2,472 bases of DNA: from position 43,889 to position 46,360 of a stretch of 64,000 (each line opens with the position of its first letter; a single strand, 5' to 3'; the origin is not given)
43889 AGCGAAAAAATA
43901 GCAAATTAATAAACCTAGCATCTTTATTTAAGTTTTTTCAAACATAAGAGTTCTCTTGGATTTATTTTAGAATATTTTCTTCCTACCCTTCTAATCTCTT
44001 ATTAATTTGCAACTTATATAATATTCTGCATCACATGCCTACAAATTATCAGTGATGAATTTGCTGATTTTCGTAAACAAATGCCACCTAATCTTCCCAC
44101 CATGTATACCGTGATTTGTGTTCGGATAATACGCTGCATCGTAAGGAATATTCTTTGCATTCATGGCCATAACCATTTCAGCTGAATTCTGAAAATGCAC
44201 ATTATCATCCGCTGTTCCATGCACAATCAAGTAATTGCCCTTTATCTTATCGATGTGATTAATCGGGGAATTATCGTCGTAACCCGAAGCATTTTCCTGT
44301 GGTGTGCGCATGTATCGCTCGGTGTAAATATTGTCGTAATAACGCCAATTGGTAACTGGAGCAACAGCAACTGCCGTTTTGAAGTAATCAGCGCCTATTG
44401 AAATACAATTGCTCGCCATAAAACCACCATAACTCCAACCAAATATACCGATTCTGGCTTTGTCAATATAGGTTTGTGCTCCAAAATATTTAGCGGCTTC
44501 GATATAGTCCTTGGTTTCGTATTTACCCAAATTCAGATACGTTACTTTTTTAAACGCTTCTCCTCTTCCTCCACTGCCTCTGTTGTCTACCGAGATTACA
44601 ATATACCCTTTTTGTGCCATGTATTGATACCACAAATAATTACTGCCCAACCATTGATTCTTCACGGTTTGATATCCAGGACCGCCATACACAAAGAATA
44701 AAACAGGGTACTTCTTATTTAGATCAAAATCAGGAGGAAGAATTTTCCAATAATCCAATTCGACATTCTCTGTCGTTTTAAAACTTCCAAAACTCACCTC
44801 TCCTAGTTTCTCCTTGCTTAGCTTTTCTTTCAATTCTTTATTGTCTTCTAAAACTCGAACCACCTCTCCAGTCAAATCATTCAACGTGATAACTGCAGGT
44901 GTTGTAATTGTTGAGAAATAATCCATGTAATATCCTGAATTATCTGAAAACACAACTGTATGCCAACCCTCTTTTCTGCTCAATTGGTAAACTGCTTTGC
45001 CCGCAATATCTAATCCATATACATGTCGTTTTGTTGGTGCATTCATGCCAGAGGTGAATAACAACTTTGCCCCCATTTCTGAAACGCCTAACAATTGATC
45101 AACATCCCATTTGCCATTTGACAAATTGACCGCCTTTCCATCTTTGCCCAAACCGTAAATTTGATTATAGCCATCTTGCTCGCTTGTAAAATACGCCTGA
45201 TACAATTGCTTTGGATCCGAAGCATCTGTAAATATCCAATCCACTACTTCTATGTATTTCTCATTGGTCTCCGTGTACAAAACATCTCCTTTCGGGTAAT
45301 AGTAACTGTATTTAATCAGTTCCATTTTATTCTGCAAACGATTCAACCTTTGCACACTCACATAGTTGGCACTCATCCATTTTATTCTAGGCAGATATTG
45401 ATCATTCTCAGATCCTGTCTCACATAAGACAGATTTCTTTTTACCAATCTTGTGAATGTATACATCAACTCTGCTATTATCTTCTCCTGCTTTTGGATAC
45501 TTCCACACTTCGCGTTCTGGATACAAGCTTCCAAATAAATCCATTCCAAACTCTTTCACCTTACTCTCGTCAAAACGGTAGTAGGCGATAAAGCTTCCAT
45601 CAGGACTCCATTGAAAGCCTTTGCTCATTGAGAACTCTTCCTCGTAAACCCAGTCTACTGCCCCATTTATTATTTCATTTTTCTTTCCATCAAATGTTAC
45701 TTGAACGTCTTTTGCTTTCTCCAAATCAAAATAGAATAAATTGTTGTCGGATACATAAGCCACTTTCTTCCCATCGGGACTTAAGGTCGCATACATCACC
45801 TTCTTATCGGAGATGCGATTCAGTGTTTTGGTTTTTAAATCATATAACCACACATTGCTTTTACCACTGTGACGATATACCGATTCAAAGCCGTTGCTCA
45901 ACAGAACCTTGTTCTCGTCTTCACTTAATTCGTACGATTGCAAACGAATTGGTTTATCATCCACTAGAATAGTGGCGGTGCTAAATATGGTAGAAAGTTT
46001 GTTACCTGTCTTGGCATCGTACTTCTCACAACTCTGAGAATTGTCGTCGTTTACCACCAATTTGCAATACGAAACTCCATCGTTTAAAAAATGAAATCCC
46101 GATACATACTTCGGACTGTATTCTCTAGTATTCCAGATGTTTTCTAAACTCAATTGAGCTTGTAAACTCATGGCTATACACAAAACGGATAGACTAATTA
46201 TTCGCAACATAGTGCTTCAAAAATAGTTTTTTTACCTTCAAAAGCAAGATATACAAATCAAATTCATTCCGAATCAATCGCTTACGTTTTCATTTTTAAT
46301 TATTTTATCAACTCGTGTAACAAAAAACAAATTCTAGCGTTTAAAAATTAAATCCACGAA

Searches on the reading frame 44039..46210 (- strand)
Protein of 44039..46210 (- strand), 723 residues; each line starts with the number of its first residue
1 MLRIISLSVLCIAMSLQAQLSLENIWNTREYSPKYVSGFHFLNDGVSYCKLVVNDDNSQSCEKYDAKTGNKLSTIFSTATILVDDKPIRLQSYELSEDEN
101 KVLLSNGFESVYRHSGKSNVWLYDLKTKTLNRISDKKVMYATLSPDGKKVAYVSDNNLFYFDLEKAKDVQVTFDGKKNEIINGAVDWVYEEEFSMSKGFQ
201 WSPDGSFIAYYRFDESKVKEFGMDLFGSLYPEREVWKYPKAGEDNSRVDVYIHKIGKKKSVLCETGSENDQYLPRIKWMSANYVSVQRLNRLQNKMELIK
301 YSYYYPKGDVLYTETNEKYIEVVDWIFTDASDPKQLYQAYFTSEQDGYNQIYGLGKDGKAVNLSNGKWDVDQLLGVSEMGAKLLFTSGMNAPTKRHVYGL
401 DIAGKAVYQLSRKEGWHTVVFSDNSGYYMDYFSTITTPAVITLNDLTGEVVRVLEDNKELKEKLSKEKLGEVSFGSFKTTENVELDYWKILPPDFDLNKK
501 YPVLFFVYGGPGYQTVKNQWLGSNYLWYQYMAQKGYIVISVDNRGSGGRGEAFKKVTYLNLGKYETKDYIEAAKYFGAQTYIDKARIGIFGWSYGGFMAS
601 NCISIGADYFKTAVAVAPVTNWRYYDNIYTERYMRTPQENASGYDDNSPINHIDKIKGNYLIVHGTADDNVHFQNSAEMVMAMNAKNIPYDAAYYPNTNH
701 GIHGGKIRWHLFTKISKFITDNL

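Call 17: search_protein_families(library=pfam, proteins=[window:44039-46210:-], max_evalue=0.001)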
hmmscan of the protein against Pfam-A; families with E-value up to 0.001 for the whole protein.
window:44039-46210:- (723 aa): 10 families
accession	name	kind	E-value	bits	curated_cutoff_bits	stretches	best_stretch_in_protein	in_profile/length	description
PF00930.27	DPPIV_N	-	5.7e-86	288.9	22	1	96-438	1-353/354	Dipeptidyl peptidase IV (DPP IV) N-terminal region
PF00326.27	Peptidase_S9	-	3.1e-55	187.4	22.6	1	529-722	8-209/213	Prolyl oligopeptidase family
PF02129.25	Peptidase_S15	-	2.8e-11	44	23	1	520-637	34-146/262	X-Pro dipeptidyl-peptidase (S15 family)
PF20434.5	BD-FAE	-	7.1e-10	39.2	26.8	1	498-680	10-212/215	BD-FAE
PF07676.18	PD40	-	7.9e-08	32.5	20.9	0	140-155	13-28/38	WD40-like Beta Propeller Repeat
PF12146.15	Hydrolase_4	-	2.2e-07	30.9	27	1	529-623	25-114/239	Serine aminopeptidase, S33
PF01738.24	DLH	-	2.6e-07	30.9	21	1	531-701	37-187/217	Dienelactone hydrolase family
PF00561.26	Abhydrolase_1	-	7.5e-07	29.5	25.8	1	502-624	1-115/245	alpha/beta hydrolase fold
PF12697.13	Abhydrolase_6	-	9.5e-05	23.6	26.3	1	529-624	21-100/217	Alpha/beta hydrolase family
PF08840.17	BAAT_C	-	0.00061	20.3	20.9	0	638-702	95-160/210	BAAT / Acyl-CoA thioester hydrolase C terminal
